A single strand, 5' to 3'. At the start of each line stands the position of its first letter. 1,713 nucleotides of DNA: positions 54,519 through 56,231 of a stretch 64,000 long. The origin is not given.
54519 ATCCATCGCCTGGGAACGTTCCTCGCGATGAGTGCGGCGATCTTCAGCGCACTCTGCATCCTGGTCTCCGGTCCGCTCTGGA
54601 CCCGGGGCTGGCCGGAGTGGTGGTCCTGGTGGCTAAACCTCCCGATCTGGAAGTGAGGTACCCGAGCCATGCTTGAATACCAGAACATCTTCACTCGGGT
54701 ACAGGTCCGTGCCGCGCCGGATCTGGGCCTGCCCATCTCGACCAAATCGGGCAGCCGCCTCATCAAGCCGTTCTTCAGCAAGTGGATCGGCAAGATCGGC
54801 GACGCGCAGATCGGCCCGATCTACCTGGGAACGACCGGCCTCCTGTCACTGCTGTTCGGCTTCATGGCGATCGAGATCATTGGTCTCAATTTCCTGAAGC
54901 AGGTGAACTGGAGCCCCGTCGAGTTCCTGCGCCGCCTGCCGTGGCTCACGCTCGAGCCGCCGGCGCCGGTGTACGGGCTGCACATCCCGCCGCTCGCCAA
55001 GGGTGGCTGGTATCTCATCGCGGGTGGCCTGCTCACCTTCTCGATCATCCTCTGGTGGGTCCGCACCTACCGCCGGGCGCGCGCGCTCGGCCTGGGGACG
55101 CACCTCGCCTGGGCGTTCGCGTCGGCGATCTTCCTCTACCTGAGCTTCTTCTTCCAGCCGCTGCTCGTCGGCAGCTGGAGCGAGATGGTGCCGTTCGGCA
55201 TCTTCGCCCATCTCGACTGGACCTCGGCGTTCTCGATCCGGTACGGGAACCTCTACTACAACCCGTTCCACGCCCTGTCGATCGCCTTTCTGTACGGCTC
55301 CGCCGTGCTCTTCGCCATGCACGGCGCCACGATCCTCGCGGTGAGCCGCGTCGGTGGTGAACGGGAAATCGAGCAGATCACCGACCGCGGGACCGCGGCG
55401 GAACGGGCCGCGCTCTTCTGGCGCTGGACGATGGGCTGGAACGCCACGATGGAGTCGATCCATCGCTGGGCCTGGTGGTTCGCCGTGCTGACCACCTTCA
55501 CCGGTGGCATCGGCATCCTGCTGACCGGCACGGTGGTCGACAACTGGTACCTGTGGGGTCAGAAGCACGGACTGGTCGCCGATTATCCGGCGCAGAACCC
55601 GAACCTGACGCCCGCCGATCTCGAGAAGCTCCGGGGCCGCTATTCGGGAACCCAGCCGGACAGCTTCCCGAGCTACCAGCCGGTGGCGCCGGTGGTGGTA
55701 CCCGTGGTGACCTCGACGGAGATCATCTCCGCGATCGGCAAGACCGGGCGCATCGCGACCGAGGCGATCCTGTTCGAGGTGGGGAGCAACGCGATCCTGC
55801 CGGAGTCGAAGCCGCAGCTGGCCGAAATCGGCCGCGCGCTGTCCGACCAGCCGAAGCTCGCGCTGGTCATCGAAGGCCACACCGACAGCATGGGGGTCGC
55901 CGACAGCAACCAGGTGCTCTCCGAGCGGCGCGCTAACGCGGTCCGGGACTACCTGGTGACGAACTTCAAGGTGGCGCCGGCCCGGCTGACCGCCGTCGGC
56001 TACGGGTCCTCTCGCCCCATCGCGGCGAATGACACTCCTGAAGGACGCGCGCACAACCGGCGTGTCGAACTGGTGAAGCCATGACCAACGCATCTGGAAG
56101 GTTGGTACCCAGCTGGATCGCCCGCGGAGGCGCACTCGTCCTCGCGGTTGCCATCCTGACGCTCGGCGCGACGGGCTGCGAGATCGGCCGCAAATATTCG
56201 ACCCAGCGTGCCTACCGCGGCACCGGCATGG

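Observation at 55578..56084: Reaction-centre M subunit fused in frame to an OmpA-like peptidoglycan-binding domain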

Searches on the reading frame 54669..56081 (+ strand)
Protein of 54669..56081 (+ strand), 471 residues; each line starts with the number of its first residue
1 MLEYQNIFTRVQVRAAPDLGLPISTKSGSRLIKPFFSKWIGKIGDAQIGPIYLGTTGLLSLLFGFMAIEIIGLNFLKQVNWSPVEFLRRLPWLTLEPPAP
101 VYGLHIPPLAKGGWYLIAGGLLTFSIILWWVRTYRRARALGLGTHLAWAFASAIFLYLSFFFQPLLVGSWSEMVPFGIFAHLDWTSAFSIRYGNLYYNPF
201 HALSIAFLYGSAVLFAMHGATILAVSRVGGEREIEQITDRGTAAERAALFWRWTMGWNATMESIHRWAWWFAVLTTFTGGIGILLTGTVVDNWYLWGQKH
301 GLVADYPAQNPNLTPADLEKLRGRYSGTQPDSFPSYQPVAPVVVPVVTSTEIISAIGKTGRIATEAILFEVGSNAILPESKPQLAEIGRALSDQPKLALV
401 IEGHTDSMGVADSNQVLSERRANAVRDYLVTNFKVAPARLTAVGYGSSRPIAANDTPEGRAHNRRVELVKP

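Call 3: search_protein_families(library=pfam, proteins=[window:54669-56081:+], max_evalue=0.01)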
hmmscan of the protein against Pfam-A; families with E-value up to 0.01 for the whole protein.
window:54669-56081:+ (471 aa): 3 families
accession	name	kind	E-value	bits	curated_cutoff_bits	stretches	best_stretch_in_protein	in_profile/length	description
PF00124.24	Photo_RC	-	4.3e-100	334.7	27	1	51-302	1-259/260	Photosynthetic reaction centre protein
PF00691.25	OmpA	-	7.6e-24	84.4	27.2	1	368-464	1-98/98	OmpA family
PF05359.17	DUF748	-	2e-07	29.9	50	1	354-407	870-921/1037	Domain of Unknown Function (DUF748)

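Call 4: search_protein_families(library=ncbifam, proteins=[window:54669-56081:+], max_evalue=0.01)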
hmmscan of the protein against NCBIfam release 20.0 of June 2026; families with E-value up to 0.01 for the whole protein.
window:54669-56081:+ (471 aa): 43 families (the best 25 are shown)
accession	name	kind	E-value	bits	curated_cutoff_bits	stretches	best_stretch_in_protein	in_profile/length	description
TIGR01115.1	pufM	equivalog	3.2e-153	509.4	364.25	1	1-302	1-303/305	photosynthetic reaction center subunit M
NF011075.0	PRK14505.1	equivalog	3.6e-78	263.4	904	1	38-310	359-634/643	bifunctional photosynthetic reaction center subunit L/M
TIGR01157.1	pufL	equivalog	3.7e-34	118.2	266.2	1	61-296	6-229/239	photosynthetic reaction center subunit L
NF053611.1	YiaD_Gzip_OmpA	equivalog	9.2e-33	113.7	175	1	365-468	102-204/206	YiaD family glycine zipper/OmpA-like lipoprotein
NF053612.1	anchor_PA1041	equivalog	5.3e-28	98.6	250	1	342-468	114-233/236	PA1041 family peptidoglycan-binding anchor lipoprotein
NF053585.1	OMP_LP_YfiB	equivalog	9.4e-24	84.1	128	1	364-469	55-159/163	outer membrane lipoprotein YfiB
NF053613.1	OMP_toxin_LptF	equivalog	7.4e-23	81.5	400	1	366-468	142-243/256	lipotoxin F family OmpA-related lipoprotein LptF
TIGR03350.1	type_VI_ompA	equivalog_domain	1.4e-22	80.2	139.8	1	366-468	31-135/137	type VI secretion system protein TssL, long form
NF045788.1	Omp38Acinit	equivalog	2.7e-21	76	500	1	338-466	216-342/354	outer membrane protein Omp38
NF033763.1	exchanger_TraB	exception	1.2e-20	73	700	1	364-468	391-495/522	outer membrane exchange protein TraB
TIGR03789.1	pdsO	hypoth_equivalog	2.1e-20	73.5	152.2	1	367-468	141-241/243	sortase-associated OmpA-like protein PdsO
NF045787.1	OmpABordt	equivalog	2.1e-20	73.2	200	1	367-468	87-187/194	outer membrane protein OmpA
NF006541.1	PRK09038.1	equivalog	4.9e-19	69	283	1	365-469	141-247/253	flagellar motor protein MotD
NF006508.0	PRK08944.1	subfamily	8.8e-19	67.8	259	1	365-468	179-285/304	MotB family protein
NF005382.1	PRK06925.1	equivalog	1.9e-18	67.6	264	1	363-469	113-222/225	flagellar motor protein MotS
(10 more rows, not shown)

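Call 5: search_solved_structures(query=window:54669-56081:+, max_evalue=0.00001, show_alignments=2)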
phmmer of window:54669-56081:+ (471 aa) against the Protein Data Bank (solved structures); distinct sequences matched with E-value up to 0.00001: 244 (the best 60 are shown).
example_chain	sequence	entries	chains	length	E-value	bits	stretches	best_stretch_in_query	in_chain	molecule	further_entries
9h19_M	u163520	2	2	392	2.4e-181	607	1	1-354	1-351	Reaction center protein M chain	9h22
7o0u_M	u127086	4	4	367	6e-181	605.7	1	1-353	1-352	RC-M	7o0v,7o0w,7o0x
9m8m_M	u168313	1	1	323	2.8e-153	514.4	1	1-312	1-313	Reaction center protein M chain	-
8wdu_M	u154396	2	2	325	3.3e-148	497.7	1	1-308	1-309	Reaction center protein M chain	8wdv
7oy8_M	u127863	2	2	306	1.8e-147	495.3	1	1-303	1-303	Reaction center protein M chain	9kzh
8zk2_M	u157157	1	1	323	2e-147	495.1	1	1-314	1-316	Reaction center protein M chain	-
6z5r_M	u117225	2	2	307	2.5e-147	494.8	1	1-303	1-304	Reaction center protein M chain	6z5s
7eqd_M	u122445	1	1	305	4.6e-147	494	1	3-303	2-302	Reaction center protein M chain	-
7vrj_M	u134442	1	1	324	5.3e-147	493.8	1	3-308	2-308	Photosynthetic reaction center M subunit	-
7xxf_M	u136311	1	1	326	1.2e-144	486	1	1-314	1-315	Reaction center protein M chain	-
3wmm_M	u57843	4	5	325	2.3e-144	485.1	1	1-311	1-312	Photosynthetic reaction center M subunit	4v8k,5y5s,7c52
5b5m_M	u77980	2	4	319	5.3e-144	483.8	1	1-309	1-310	Photosynthetic reaction center M subunit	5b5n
1eys_M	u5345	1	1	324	6.9e-144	483.5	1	3-311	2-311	PHOTOSYNTHETIC REACTION CENTER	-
8z82_M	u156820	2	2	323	1.2e-141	476.1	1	1-309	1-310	Reaction center protein M chain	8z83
7c9r_M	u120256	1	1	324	1.7e-138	465.7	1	1-309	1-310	Reaction center protein M chain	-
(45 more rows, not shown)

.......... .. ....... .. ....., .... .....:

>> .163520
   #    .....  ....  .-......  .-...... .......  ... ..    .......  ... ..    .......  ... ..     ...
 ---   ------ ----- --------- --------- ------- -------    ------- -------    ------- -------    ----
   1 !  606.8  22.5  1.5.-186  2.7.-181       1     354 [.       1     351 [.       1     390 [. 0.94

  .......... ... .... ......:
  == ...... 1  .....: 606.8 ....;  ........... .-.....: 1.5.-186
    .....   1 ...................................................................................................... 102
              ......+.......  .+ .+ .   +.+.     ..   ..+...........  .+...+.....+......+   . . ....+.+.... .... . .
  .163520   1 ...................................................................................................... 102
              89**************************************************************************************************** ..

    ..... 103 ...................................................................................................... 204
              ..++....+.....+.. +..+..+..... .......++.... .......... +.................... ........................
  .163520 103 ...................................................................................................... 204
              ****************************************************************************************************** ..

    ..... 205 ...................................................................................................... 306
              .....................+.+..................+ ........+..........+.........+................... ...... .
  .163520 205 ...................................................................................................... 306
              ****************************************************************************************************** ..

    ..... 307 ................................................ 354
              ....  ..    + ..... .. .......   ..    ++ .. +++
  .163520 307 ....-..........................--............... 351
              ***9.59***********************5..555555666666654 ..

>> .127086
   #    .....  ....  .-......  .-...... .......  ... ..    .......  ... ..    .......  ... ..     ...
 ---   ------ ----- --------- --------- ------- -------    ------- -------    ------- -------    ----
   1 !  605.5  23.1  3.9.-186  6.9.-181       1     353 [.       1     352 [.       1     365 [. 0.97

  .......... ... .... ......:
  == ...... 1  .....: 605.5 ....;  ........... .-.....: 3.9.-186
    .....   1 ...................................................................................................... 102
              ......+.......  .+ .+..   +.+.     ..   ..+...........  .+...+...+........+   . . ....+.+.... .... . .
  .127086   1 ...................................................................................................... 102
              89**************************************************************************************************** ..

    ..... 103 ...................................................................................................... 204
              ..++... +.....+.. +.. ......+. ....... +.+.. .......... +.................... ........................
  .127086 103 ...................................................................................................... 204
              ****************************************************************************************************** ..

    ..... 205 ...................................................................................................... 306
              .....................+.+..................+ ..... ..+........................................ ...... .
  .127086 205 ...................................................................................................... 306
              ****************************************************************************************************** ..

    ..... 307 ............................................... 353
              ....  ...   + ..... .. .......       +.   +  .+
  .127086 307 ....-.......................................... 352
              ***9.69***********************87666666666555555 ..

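Call 6: find_homologous_proteins(query=window:54669-56081:+, max_evalue=1e-10)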
Query window:54669-56081:+ (471 aa): 7684 proteins with E <= 1e-10 among 8000 candidates; the best 120 are listed.
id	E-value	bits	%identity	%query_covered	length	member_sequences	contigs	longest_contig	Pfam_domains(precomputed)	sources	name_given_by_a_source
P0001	0.0e+0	1073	100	100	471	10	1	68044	PF00691.26,PF05359.17,PF00124.25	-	-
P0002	5.6e-270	914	85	100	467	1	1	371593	PF00691.26,PF05359.17,PF00124.25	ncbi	-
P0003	1.0e-251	854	80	100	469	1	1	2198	PF00691.26,PF05359.17,PF00124.25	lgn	-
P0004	2.5e-249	846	78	100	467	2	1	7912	PF00691.26,PF05359.17,PF00124.25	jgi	jgi:photosynthetic reaction center M subunit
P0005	8.5e-248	841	79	100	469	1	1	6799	PF00691.26,PF05359.17,PF00124.25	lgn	-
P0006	3.3e-246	836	79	100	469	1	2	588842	PF00691.26,PF05359.17,PF00124.25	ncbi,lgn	ncbi:MAG: photosynthetic reaction center subunit M [Gemmatimonadales bacterium]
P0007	1.6e-241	820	77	100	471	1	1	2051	PF00691.26,PF05359.17,PF00124.25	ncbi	-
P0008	3.1e-238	810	76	100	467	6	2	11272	PF00691.26,PF05359.17,PF00124.25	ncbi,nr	ncbi:MAG: photosynthetic reaction center subunit M [Gemmatimonadales bacterium]|nr:photosynthetic re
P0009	2.0e-237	807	74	100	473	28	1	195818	PF00691.26,PF00124.25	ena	-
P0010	3.5e-236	803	74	100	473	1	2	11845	PF00691.26,PF00124.25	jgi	jgi:photosynthetic reaction center M subunit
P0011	3.4e-235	800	76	100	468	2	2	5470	PF00691.26,PF00124.25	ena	-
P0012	2.3e-234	797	75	100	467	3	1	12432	PF00691.26,PF05359.17,PF00124.25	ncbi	-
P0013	2.0e-231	787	76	100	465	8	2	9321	PF00691.26,PF00124.25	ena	-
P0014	8.7e-216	736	71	100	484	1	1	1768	PF00691.26,PF00124.25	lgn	-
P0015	3.3e-215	734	71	100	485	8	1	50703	PF00691.26,PF00124.25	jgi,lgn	jgi:photosynthetic reaction center M subunit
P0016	8.6e-212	722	68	100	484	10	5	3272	PF00691.26,PF00124.25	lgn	-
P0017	3.8e-211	720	69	100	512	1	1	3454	PF00691.26,PF00124.25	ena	-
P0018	3.2e-210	717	69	100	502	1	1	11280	PF00691.26,PF00124.25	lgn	-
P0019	1.1e-209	715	68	100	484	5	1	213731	PF00691.26,PF00124.25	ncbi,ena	-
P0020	7.2e-209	713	68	100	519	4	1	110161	PF00691.26,PF00124.25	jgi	jgi:photosynthetic reaction center M subunit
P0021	9.1e-209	712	68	100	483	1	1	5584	PF00691.26,PF00124.25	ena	-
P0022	1.5e-207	708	68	100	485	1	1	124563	PF00691.26,PF00124.25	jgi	-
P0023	5.6e-206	703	68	100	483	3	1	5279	PF00691.26,PF00124.25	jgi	jgi:photosynthetic reaction center M subunit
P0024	1.0e-205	702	67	100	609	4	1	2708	PF00691.26,PF00124.25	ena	-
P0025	4.1e-205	700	67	100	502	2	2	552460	PF00691.26,PF00124.25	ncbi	-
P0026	4.3e-204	697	67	100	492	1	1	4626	PF00691.26,PF00124.25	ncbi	-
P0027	2.7e-203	694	70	94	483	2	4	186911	PF00124.25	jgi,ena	-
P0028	6.7e-203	693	67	100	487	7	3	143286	PF00691.26,PF00124.25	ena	-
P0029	7.6e-203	693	66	100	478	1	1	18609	PF00691.26,PF00124.25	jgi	jgi:photosynthetic reaction center M subunit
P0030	5.1e-201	687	66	100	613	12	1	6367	PF00691.26,PF00124.25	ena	-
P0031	1.1e-200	686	67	100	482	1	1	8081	PF00691.26,PF00124.25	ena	-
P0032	2.5e-200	685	65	100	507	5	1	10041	PF00691.26,PF00124.25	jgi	jgi:photosynthetic reaction center M subunit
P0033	6.8e-200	683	66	100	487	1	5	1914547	PF00691.26,PF00124.25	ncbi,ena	-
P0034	9.9e-197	673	65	100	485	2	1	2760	PF00691.26,PF00124.25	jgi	jgi:photosynthetic reaction center M subunit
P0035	1.2e-181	623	78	75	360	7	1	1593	PF00124.25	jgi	-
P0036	2.2e-181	622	76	78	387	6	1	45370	PF00124.25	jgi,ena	-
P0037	5.2e-181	621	78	73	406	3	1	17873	PF00124.25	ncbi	-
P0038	2.0e-180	619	80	73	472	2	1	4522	PF00124.25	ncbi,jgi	jgi:photosynthetic reaction center M subunit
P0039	9.8e-180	617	77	75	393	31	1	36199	PF00124.25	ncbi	-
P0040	1.6e-179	616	77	76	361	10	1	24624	PF00124.25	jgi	jgi:photosynthetic reaction center M subunit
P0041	1.9e-179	616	77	75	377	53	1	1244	PF00124.25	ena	-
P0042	3.4e-179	615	76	75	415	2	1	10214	PF00124.25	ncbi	-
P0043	3.6e-179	615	71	82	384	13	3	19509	PF00124.25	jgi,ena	jgi:photosynthetic reaction center M subunit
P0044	7.1e-179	614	81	72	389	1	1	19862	PF00124.25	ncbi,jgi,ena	jgi:photosynthetic reaction center M subunit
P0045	1.0e-178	613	57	100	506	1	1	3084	PF00691.26,PF00124.25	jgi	jgi:photosynthetic reaction center M subunit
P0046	1.4e-178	613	57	99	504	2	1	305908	PF00691.26,PF05359.17,PF00124.25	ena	-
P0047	2.3e-178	612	58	99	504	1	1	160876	PF00691.26,PF00124.25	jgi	jgi:photosynthetic reaction center M subunit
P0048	3.1e-178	612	79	73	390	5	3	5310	PF00124.25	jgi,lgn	jgi:photosynthetic reaction center M subunit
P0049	3.3e-178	612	79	72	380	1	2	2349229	PF00124.25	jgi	jgi:photosynthetic reaction center M subunit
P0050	3.7e-178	611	80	72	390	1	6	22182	PF00124.25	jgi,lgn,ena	jgi:photosynthetic reaction center M subunit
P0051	3.8e-178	611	78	73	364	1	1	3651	PF00124.25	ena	-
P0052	4.3e-178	611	78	73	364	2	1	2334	PF00124.25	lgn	-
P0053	4.6e-178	611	72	81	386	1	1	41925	PF00124.25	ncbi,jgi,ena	jgi:photosynthetic reaction center M subunit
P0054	5.1e-178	611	78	74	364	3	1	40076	PF00124.25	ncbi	-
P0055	6.1e-178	611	78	71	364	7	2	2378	PF00124.25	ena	-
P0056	6.4e-178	611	57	99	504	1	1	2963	PF00691.26,PF00124.25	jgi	jgi:photosynthetic reaction center M subunit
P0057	2.2e-177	609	76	75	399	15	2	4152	PF00124.25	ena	-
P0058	2.2e-177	609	76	75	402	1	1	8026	PF00124.25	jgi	jgi:photosynthetic reaction center M subunit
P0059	2.3e-177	609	76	75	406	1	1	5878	PF00124.25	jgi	jgi:photosynthetic reaction center M subunit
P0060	2.4e-177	609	76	75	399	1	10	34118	PF00124.25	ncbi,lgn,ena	-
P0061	2.6e-177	609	76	75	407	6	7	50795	PF00124.25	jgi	jgi:photosynthetic reaction center M subunit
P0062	3.0e-177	608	76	75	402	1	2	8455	PF00124.25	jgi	jgi:photosynthetic reaction center M subunit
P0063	3.6e-177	608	77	73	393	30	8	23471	PF00124.25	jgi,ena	jgi:photosynthetic reaction center M subunit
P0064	3.8e-177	608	57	99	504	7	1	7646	PF00691.26,PF00124.25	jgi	jgi:photosynthetic reaction center M subunit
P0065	3.8e-177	608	79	72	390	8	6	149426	PF00124.25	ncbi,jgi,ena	ncbi:MAG: photosynthetic reaction center subunit M [Gemmatimonadota bacterium]|jgi:photosynthetic re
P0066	4.0e-177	608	76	75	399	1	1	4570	PF00124.25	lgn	-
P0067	4.0e-177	608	58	99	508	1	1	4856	PF00691.26,PF05359.17,PF00124.25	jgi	jgi:photosynthetic reaction center M subunit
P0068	5.5e-177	608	76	75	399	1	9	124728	PF00124.25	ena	-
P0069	5.8e-177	607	77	73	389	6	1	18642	PF00124.25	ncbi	-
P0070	6.0e-177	607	74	76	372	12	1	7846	PF00124.25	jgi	jgi:photosynthetic reaction center M subunit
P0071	6.3e-177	607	79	72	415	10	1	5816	PF00124.25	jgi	jgi:photosynthetic reaction center M subunit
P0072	7.0e-177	607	57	99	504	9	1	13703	PF00691.26,PF00124.25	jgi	jgi:photosynthetic reaction center M subunit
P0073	7.8e-177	607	79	72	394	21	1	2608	PF00124.25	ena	-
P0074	9.3e-177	607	78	73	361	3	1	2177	PF00124.25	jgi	jgi:photosynthetic reaction center M subunit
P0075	1.1e-176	607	72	79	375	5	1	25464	PF00124.25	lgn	-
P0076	1.5e-176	606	58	99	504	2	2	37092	PF00691.26,PF00124.25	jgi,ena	-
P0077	1.7e-176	606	78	72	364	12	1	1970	PF00124.25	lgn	-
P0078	1.8e-176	606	76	75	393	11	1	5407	PF00124.25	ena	-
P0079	2.2e-176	606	78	73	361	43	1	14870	PF00124.25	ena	-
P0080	2.8e-176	605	76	75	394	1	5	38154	PF00124.25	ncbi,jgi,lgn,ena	jgi:photosynthetic reaction center M subunit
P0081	3.0e-176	605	76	75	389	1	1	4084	PF00124.25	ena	-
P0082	3.7e-176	605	76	75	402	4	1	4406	PF00124.25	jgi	-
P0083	3.9e-176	605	76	75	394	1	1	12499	PF00124.25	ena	-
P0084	4.1e-176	605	76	75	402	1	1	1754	PF00124.25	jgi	jgi:photosynthetic reaction center M subunit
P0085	5.5e-176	604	72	78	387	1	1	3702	PF00124.25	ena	-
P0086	6.9e-176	604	72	78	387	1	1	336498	PF00124.25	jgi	-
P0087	7.1e-176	604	76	75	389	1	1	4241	PF00124.25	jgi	-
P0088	7.6e-176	604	76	75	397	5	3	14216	PF00124.25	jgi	-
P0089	7.9e-176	604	76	75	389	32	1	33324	PF00124.25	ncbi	-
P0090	9.3e-176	604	76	75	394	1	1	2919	PF00124.25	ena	-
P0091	1.0e-175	603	76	75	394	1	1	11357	PF00124.25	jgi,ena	-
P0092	1.1e-175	603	78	72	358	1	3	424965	PF00124.25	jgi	jgi:photosynthetic reaction center M subunit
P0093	1.4e-175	603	57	99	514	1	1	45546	PF00691.26,PF00124.25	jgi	-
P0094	1.4e-175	603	72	78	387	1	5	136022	PF00124.25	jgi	jgi:photosynthetic reaction center M subunit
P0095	1.8e-175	603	75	75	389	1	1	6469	PF00124.25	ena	-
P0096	1.9e-175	602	75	75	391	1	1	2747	PF00124.25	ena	-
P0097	2.3e-175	602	72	78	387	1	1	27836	PF00124.25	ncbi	-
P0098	2.7e-175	602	75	75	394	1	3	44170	PF00124.25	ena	-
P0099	2.8e-175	602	75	75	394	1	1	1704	PF00124.25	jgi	jgi:photosynthetic reaction center M subunit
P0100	3.9e-175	601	75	75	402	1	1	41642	PF00124.25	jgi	jgi:photosynthetic reaction center M subunit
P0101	4.9e-175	601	78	72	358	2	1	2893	PF00124.25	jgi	-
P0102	5.7e-175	601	76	73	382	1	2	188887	PF00124.25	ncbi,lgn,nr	ncbi:MAG: photosynthetic reaction center subunit M [Gemmatimonadaceae bacterium]|nr:photosynthetic r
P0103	6.0e-175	601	75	75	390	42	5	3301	PF00124.25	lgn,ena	-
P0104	6.0e-175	601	71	78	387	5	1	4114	PF00124.25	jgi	jgi:photosynthetic reaction center M subunit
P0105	6.4e-175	601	76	73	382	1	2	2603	PF00124.25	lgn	-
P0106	6.7e-175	601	56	99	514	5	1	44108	PF00691.26,PF00124.25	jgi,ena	-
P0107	7.5e-175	601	76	73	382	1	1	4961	PF00124.25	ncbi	-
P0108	9.7e-175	600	74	77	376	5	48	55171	PF00124.25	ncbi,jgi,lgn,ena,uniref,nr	ncbi:photosynthetic reaction center subunit M [Gemmatimonas sp.]|jgi:photosynthetic reaction center 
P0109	1.2e-174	600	75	73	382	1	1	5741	PF00124.25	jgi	jgi:photosynthetic reaction center M subunit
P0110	1.5e-174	600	56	100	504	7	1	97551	PF00691.26,PF05359.17,PF00124.25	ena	-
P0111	2.4e-174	599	76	75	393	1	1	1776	PF00124.25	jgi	jgi:photosynthetic reaction center M subunit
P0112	2.5e-174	599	75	73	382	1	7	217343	PF00124.25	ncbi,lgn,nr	nr:photosynthetic reaction center subunit M [Gemmatimonas sp. UBA7669]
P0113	3.4e-174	598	57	99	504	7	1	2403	PF00691.26,PF00124.25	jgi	jgi:photosynthetic reaction center M subunit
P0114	3.5e-174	598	74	75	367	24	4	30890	PF00124.25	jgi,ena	jgi:photosynthetic reaction center M subunit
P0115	5.8e-174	598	75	73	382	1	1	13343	PF00124.25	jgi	-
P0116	1.6e-173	596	57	99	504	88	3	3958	PF00691.26,PF00124.25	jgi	jgi:photosynthetic reaction center M subunit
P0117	2.2e-173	596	56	100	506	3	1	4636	PF00691.26,PF00124.25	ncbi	-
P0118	5.6e-173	594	56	99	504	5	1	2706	PF00691.26,PF00124.25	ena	-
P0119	1.1e-172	593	74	75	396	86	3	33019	PF00124.25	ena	-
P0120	1.4e-172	593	78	71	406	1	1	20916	PF00124.25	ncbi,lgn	-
